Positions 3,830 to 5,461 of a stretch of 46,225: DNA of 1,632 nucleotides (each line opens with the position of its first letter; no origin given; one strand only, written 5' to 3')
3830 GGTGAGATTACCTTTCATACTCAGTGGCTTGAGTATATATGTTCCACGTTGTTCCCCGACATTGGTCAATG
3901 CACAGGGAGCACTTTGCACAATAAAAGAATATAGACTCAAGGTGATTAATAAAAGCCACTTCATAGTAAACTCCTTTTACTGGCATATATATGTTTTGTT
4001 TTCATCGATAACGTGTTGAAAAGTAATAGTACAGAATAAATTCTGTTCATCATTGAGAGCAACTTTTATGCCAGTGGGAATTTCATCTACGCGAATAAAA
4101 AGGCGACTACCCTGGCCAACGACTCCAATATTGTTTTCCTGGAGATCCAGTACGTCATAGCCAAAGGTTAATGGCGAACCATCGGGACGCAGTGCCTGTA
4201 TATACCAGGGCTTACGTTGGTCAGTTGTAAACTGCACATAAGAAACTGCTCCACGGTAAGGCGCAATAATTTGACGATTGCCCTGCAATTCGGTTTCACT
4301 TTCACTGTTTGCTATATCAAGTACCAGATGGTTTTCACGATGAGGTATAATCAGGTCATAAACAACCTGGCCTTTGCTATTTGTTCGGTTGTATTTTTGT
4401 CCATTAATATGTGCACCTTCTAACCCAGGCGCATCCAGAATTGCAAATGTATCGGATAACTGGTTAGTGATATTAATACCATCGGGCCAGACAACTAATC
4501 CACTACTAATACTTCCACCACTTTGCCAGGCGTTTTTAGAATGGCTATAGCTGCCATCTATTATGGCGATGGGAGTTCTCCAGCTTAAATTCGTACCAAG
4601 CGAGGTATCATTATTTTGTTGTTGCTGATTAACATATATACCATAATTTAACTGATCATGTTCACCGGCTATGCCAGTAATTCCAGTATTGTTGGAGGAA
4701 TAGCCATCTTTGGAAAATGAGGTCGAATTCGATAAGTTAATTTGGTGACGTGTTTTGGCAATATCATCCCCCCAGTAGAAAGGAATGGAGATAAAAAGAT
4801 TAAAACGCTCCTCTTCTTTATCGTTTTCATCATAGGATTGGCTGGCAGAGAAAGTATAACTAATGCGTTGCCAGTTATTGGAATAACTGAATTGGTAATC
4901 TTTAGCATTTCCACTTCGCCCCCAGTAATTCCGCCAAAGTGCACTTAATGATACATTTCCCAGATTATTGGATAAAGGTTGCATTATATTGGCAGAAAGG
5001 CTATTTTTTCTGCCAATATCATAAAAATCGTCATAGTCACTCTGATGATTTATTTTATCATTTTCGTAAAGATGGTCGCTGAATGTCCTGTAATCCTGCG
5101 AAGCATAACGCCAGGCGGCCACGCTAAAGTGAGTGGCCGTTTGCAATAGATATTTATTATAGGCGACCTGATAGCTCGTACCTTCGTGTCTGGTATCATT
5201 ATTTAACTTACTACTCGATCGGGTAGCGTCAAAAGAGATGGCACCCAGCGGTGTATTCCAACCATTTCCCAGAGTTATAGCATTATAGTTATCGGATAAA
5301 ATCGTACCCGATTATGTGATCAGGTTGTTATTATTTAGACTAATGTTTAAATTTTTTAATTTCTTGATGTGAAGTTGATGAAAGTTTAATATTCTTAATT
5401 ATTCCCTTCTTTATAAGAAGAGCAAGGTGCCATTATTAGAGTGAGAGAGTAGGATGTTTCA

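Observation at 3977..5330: Fimbrial usher reduced to its C-terminal half; deletion junction near 5312-5330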

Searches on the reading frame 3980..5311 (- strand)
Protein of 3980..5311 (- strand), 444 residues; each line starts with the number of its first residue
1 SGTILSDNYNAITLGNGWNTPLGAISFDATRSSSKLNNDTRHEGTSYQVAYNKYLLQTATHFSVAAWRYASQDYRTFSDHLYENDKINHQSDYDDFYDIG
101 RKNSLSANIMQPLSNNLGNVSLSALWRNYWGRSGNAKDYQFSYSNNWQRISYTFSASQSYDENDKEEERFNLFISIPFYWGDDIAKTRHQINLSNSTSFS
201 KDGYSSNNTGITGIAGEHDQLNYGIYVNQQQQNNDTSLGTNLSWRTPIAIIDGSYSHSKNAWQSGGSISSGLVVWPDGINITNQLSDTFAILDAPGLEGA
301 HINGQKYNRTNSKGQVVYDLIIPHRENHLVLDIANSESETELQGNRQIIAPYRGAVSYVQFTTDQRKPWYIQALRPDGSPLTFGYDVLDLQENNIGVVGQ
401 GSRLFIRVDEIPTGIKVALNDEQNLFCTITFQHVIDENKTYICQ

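Call 8: profile_search(protein=window:3980-5311:-)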
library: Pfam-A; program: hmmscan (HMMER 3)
A. the first sequence (444 residues): domains with independent E <= 10: 2; with E <= 0.001: 2
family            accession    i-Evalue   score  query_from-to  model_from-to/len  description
Usher             PF00577.26    8.7e-86   289.3       2-361       201-549/549  Outer membrane usher protein
PapC_C            PF13953.12    3.6e-09    36.7     371-432         2-63/66  PapC C-terminal domain

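Call 53: search_protein_families(proteins=[window:3980-5311:-], library=ncbifam, max_evalue=0.001)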
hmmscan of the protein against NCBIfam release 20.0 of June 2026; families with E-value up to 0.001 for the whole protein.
window:3980-5311:- (444 aa): 13 families
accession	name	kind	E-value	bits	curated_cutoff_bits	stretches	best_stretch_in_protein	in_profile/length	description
NF011763.0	PRK15217.1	subfamily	2.9e-237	789.9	933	1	1-444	375-826/826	fimbrial biogenesis outer membrane usher protein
NF007337.0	PRK09828.1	equivalog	1.9e-63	214.8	830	1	7-439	404-850/865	outer membrane usher protein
NF011784.0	PRK15248.1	equivalog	8e-57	192.8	996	1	2-436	388-838/853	fimbrial outer membrane usher protein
NF011760.0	PRK15213.1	equivalog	8.4e-44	149.7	752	1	2-438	377-788/796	PefC/AfrB family outer membrane usher protein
NF011754.0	PRK15207.1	equivalog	7e-40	136.9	1271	1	2-442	407-834/842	outer membrane usher protein LpfC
NF011774.0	PRK15235.1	exception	6.8e-39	133.8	1191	1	8-400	382-759/814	SEF14/SEF18 fimbria usher protein SefC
NF011745.0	PRK15198.1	subfamily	1.6e-38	132.3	975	1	2-428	392-834/860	outer membrane usher protein FimD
NF011740.0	PRK15193.1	equivalog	2e-38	131.8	995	1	2-434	412-861/877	fimbrial biogenesis usher protein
NF011826.0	PRK15298.1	equivalog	2.6e-36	124.9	1422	1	3-406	399-807/848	fimbrial outer membrane usher protein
NF011769.0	PRK15223.1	equivalog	4.8e-36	123.8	1105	1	8-404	395-793/836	fimbrial biogenesis outer membrane usher protein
NF011822.1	PRK15294.1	equivalog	4.7e-27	94.3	1397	1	3-393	398-788/845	fimbrial outer membrane usher protein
NF011832.0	PRK15304.1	subfamily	5.3e-17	61.1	723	1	2-438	375-788/801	fimbrial biogenesis usher protein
NF011791.0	PRK15255.1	equivalog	4.4e-06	25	1289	1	7-184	397-570/829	fimbrial outer membrane usher protein StdB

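Call 63: search_solved_structures(query=window:3980-5311:-, show_alignments=0)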
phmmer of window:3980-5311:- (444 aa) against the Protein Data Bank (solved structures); distinct sequences matched with E-value up to 0.001: 9.
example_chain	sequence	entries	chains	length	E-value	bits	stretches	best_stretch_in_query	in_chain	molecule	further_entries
9bog_D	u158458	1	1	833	5.4e-36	127.7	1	2-433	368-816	Outer membrane usher protein FimD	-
3rfz_B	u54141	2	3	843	5.6e-36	127.6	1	2-433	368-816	Outer membrane usher protein, type 1 fimbrial synthesis | Outer membrane usher protein FimD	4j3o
9fw9_D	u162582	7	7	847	5.7e-36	127.6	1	2-433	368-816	Outer membrane usher protein FimD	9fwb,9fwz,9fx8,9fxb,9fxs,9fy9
6e14_D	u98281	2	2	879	6.3e-36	127.4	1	2-433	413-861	Fimbrial biogenesis outer membrane usher protein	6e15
3ohn_A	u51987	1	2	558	2.9e-17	66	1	2-279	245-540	Outer membrane usher protein FimD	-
7lhg_C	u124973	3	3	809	1.2e-11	47.4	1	2-428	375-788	P fimbrial usher protein PapC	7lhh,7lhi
2vqi_A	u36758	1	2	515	0.00011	24.5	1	2-266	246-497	OUTER MEMBRANE USHER PROTEIN PAPC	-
3fip_A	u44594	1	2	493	0.00017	23.9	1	2-258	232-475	Outer membrane usher protein papC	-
6cd2_C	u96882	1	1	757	0.00042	22.6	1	2-254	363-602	Outer membrane usher protein PapC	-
